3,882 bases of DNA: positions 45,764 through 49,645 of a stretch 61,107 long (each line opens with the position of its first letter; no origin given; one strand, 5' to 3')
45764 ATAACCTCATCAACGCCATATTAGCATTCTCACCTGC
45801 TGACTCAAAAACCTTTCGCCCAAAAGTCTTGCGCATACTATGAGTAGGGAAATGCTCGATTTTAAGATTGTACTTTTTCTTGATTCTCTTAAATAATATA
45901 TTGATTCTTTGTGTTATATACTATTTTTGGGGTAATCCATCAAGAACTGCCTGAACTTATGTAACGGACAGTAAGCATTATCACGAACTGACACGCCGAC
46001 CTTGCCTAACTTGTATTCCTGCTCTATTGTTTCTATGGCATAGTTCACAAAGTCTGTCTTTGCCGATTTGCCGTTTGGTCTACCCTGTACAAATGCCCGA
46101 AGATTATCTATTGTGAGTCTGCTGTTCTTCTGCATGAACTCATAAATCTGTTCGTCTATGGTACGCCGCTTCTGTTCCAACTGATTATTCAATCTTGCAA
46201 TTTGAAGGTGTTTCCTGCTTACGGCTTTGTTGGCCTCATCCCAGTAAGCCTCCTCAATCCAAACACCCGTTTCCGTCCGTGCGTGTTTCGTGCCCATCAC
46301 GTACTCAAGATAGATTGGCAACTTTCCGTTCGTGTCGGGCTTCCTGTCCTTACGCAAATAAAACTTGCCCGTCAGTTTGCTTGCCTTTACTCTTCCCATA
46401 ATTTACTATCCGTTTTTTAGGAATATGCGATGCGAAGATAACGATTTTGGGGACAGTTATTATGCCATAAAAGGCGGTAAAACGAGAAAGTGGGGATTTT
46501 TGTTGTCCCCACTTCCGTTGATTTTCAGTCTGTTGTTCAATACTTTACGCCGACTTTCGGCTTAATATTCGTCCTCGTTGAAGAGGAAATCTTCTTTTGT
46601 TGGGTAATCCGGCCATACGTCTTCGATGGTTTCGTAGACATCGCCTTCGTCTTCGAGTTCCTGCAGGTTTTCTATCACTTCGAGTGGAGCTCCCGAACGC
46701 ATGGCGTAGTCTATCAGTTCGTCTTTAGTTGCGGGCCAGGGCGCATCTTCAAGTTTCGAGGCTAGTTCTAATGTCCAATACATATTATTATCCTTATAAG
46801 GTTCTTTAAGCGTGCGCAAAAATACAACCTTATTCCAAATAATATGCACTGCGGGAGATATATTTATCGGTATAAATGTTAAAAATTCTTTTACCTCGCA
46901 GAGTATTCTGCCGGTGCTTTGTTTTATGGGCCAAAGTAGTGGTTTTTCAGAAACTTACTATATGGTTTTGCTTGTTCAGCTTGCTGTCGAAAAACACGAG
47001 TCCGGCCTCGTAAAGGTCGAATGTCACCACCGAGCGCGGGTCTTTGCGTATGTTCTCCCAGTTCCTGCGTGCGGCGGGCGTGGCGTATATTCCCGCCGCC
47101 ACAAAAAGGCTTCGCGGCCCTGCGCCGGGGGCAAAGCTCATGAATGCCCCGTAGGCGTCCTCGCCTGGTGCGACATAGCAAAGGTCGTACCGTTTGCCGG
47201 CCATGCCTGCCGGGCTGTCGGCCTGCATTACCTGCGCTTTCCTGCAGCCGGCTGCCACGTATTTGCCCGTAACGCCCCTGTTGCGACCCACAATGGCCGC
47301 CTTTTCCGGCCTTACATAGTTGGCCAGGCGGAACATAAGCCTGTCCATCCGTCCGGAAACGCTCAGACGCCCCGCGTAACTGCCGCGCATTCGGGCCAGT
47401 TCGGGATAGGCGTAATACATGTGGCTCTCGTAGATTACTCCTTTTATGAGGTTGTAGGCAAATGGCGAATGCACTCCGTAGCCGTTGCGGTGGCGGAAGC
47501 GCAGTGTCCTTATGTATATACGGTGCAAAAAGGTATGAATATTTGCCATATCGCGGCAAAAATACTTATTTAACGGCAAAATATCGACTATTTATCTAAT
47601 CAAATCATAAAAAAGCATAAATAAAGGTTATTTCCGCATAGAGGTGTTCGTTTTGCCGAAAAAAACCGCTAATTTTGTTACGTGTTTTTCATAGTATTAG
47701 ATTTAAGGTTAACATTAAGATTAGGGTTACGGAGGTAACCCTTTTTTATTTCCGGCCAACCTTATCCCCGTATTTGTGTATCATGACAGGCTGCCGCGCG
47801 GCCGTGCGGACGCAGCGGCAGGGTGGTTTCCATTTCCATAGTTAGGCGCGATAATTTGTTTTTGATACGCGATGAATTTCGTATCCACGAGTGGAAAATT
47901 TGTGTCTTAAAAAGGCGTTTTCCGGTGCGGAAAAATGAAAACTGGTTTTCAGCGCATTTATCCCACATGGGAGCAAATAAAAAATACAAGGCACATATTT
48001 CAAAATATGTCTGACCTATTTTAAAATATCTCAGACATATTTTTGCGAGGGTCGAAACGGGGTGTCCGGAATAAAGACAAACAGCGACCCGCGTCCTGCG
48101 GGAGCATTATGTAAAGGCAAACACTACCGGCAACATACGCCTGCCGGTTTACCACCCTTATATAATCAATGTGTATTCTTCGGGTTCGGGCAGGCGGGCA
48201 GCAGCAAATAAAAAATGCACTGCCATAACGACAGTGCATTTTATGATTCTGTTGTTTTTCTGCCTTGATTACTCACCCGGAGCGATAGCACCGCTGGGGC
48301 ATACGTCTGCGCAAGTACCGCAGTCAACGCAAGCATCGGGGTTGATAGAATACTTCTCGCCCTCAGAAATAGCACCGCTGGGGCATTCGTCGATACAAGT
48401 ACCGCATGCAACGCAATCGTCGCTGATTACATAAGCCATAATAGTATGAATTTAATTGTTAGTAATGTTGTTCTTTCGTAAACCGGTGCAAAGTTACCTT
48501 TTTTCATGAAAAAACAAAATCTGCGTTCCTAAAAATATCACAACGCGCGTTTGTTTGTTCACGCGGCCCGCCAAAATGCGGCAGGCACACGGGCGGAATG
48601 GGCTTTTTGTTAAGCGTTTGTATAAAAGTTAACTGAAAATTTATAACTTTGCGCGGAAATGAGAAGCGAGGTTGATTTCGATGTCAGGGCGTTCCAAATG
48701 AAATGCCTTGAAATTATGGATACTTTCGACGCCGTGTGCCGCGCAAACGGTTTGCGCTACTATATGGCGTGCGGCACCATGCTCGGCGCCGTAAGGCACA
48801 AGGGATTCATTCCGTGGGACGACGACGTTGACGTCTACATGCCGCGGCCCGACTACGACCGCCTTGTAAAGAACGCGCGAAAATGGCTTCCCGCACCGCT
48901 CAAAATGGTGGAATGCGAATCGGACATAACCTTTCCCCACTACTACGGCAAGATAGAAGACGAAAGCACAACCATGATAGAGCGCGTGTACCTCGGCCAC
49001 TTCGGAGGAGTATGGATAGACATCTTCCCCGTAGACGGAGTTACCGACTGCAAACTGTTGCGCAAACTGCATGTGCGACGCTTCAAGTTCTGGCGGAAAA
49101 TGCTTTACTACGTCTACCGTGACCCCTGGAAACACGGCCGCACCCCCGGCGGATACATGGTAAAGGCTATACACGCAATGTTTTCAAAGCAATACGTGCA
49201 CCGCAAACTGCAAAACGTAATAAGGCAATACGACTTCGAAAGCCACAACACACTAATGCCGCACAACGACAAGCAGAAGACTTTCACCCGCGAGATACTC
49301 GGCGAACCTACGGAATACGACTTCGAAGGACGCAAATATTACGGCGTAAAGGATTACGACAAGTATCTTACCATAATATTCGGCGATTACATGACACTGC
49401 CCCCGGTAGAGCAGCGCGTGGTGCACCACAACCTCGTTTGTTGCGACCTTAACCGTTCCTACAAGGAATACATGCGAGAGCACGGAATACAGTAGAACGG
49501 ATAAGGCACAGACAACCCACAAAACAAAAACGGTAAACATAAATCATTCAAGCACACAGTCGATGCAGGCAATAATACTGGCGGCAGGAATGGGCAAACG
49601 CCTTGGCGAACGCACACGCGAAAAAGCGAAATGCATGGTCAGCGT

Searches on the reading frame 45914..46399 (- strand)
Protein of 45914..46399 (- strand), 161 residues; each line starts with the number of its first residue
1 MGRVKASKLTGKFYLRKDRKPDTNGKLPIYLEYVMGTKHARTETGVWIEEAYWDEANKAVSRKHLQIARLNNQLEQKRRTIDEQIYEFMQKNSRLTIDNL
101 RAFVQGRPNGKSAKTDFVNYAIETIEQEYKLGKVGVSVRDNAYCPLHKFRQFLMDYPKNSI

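Call 53: search_protein_families(library=pfam, proteins=[window:45914-46399:-], max_evalue=0.01)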
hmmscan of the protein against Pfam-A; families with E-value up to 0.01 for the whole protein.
window:45914-46399:- (161 aa): 1 family
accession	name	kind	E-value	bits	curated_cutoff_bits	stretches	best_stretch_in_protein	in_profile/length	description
PF17293.8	Arm-DNA-bind_5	-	2.1e-16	60.7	22.6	1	14-100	2-86/87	Arm DNA-binding domain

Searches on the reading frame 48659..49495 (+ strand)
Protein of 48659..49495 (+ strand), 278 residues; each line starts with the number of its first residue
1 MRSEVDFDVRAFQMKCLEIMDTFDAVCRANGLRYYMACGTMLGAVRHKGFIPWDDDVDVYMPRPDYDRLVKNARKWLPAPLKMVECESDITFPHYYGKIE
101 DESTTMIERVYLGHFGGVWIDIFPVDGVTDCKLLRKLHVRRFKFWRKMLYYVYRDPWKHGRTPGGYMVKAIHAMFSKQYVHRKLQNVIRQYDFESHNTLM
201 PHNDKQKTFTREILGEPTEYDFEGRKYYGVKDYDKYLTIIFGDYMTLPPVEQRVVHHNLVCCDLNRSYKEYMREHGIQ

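Call 53: search_protein_families(library=pfam, proteins=[window:48659-49495:+], max_evalue=0.01)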
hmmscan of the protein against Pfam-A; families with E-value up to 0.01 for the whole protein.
window:48659-49495:+ (278 aa): 1 family
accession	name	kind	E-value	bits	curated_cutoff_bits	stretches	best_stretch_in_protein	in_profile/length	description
PF04991.19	LicD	-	1.5e-42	146.7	22.6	1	27-242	1-227/227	LicD family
